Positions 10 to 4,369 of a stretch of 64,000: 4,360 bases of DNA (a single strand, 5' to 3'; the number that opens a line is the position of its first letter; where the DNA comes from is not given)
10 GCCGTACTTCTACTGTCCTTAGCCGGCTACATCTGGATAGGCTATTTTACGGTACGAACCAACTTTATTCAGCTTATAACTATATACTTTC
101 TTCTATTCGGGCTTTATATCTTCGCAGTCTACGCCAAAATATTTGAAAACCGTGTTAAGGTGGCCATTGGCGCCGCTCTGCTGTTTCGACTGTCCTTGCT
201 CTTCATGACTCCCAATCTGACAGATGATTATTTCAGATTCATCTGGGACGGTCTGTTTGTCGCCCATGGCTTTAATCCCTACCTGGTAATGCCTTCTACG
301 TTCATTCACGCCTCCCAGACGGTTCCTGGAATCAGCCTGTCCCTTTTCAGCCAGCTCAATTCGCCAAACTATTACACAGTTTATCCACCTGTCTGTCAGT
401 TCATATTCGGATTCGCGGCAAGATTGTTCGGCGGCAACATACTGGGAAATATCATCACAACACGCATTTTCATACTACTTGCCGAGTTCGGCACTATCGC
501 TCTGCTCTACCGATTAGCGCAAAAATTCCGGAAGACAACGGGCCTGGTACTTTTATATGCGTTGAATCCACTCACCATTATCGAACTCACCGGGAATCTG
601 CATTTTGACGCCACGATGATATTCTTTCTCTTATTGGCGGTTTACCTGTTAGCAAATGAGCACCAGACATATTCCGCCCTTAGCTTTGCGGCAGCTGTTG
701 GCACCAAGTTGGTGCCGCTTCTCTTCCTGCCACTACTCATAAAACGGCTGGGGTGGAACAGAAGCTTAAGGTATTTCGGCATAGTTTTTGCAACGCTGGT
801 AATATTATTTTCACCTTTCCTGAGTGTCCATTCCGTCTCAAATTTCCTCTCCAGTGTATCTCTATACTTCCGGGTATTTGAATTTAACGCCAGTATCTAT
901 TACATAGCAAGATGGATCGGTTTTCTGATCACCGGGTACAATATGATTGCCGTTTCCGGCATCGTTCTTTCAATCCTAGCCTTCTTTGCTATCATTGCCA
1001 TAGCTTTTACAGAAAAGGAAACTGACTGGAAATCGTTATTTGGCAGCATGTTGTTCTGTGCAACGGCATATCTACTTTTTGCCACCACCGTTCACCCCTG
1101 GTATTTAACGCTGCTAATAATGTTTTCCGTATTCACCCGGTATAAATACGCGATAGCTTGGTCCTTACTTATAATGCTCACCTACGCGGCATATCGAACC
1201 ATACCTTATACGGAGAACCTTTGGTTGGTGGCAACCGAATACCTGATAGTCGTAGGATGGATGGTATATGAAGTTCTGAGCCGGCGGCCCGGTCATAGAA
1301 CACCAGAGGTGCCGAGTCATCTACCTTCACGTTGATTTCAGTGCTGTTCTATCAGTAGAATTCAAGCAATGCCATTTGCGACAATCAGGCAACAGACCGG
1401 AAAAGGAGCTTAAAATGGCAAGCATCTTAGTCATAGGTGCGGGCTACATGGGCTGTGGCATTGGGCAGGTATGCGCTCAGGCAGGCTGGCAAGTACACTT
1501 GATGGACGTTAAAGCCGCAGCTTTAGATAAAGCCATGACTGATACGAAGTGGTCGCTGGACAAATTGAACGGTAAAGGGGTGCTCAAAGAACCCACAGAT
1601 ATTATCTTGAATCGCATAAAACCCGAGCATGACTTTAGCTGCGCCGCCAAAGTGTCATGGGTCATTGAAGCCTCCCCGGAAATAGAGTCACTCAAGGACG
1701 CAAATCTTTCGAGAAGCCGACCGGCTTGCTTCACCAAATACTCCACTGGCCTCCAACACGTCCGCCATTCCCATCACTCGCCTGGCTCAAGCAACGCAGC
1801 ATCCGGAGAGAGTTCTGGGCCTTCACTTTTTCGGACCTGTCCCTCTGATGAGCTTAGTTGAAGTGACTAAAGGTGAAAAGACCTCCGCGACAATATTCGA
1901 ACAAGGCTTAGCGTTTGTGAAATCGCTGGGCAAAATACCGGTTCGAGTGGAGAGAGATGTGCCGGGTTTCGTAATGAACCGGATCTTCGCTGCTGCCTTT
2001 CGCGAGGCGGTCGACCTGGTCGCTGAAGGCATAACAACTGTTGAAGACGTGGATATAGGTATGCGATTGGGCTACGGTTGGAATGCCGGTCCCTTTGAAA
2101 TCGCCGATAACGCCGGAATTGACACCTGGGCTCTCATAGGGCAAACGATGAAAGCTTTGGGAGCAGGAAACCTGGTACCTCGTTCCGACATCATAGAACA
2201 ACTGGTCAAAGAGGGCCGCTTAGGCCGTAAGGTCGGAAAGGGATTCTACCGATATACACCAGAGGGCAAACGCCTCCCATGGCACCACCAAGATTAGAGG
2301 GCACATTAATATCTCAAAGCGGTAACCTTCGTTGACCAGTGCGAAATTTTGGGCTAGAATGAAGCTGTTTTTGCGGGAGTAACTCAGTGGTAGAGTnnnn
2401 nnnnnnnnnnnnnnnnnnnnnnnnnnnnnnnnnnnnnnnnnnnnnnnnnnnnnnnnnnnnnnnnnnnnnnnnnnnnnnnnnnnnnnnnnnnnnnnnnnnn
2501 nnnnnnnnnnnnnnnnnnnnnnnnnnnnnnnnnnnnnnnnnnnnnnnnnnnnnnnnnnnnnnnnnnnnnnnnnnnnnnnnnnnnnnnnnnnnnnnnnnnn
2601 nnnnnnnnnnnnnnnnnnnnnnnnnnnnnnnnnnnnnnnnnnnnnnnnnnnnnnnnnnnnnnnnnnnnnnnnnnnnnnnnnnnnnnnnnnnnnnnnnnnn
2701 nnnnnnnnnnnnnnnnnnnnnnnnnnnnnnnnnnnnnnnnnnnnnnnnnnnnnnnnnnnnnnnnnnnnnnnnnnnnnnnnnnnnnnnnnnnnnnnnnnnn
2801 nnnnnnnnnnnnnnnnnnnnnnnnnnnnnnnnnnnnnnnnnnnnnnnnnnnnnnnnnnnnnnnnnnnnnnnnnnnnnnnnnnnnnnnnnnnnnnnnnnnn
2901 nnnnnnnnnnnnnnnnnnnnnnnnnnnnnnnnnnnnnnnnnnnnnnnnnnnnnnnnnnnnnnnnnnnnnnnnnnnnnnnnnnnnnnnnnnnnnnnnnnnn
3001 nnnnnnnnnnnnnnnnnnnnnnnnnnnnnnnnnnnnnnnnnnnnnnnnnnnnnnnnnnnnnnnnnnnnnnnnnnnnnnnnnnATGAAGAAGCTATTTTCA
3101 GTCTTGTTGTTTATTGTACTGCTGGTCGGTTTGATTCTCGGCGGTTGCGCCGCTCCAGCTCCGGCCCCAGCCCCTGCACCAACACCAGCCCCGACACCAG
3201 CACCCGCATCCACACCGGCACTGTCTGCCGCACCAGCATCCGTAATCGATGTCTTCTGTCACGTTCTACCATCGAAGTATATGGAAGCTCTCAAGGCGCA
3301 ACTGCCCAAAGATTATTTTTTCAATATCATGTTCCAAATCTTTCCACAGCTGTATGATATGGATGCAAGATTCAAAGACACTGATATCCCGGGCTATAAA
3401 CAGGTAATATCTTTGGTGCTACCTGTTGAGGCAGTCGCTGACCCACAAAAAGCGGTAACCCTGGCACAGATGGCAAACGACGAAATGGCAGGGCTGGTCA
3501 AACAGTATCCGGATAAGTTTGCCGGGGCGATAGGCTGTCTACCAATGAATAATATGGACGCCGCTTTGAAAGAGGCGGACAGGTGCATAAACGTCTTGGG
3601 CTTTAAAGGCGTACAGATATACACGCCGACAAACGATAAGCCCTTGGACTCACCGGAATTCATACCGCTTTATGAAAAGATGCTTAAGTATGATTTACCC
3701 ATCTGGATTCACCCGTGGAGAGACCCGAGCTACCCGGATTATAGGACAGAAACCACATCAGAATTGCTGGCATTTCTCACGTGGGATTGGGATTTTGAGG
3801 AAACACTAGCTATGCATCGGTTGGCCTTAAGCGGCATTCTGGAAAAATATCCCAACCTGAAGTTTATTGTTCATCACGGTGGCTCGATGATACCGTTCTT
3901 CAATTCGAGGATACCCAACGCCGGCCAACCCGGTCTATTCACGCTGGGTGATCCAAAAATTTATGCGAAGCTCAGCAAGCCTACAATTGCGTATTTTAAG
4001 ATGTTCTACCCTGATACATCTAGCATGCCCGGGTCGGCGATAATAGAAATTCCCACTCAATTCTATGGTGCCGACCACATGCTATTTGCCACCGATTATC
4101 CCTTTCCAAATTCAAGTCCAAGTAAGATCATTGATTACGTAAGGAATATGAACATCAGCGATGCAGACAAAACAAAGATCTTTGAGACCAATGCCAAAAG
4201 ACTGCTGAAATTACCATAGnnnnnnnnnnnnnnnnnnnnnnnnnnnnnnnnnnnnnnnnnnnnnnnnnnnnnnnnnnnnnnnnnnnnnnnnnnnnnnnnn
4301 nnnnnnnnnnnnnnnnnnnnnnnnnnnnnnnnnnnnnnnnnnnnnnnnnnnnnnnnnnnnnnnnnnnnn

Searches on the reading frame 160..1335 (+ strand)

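Call 45: search_protein_families(library=pfam, proteins=[window:160-1335:+], max_evalue=0.0001)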
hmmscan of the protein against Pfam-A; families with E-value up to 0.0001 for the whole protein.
window:160-1335:+ (391 aa): 1 family
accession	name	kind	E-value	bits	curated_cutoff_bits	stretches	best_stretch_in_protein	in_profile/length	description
PF09594.16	GT87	-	5.5e-06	26.7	25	1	74-299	2-231/237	Glycosyltransferase family 87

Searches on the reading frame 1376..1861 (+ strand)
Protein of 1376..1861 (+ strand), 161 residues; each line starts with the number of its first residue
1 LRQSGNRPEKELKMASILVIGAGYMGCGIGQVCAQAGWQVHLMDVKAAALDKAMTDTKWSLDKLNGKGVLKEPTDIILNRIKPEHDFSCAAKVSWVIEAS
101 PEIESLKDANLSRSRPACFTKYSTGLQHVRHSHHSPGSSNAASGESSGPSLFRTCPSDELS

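Call 45: search_protein_families(library=pfam, proteins=[window:1376-1861:+], max_evalue=0.0001)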
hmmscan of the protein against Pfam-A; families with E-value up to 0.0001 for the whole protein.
window:1376-1861:+ (161 aa): 1 family
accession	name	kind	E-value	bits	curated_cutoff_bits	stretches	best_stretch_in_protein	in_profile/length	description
PF02737.24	3HCDH_N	-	1.1e-19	71.5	22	1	17-110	2-96/180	3-hydroxyacyl-CoA dehydrogenase, NAD binding domain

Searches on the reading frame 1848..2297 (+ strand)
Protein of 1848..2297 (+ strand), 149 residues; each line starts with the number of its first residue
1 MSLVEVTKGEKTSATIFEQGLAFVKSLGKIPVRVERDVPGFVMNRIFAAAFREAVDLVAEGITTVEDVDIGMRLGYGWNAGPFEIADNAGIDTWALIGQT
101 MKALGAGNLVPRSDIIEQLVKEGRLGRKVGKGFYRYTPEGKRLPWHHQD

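Call 45: search_protein_families(library=pfam, proteins=[window:1848-2297:+], max_evalue=0.0001)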
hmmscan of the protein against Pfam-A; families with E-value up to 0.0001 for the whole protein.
window:1848-2297:+ (149 aa): 2 families
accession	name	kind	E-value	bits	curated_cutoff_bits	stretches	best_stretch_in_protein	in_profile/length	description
PF00725.27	3HCDH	-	9.2e-26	90.6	22.1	1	40-136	1-97/97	3-hydroxyacyl-CoA dehydrogenase, C-terminal domain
PF02737.24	3HCDH_N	-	7.3e-06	26.4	22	1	1-37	144-179/180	3-hydroxyacyl-CoA dehydrogenase, NAD binding domain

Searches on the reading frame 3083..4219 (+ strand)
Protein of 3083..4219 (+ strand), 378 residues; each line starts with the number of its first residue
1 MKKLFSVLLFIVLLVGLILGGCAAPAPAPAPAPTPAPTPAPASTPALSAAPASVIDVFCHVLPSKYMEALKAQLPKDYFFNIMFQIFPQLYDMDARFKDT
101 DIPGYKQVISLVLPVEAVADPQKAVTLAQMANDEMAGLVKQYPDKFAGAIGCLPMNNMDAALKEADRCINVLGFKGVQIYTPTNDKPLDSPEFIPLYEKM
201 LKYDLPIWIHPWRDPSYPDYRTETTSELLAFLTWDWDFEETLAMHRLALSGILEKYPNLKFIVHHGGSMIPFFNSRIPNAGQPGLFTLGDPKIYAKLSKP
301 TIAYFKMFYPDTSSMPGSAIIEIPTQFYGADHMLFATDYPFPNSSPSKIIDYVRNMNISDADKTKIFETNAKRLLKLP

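Call 45: search_protein_families(library=pfam, proteins=[window:3083-4219:+], max_evalue=0.0001)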
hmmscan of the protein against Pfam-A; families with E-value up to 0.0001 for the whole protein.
window:3083-4219:+ (378 aa): 1 family
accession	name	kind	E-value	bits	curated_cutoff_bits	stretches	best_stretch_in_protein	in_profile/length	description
PF04909.20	Amidohydro_2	-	6.6e-32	111.9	26.4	1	116-377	50-289/289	Amidohydrolase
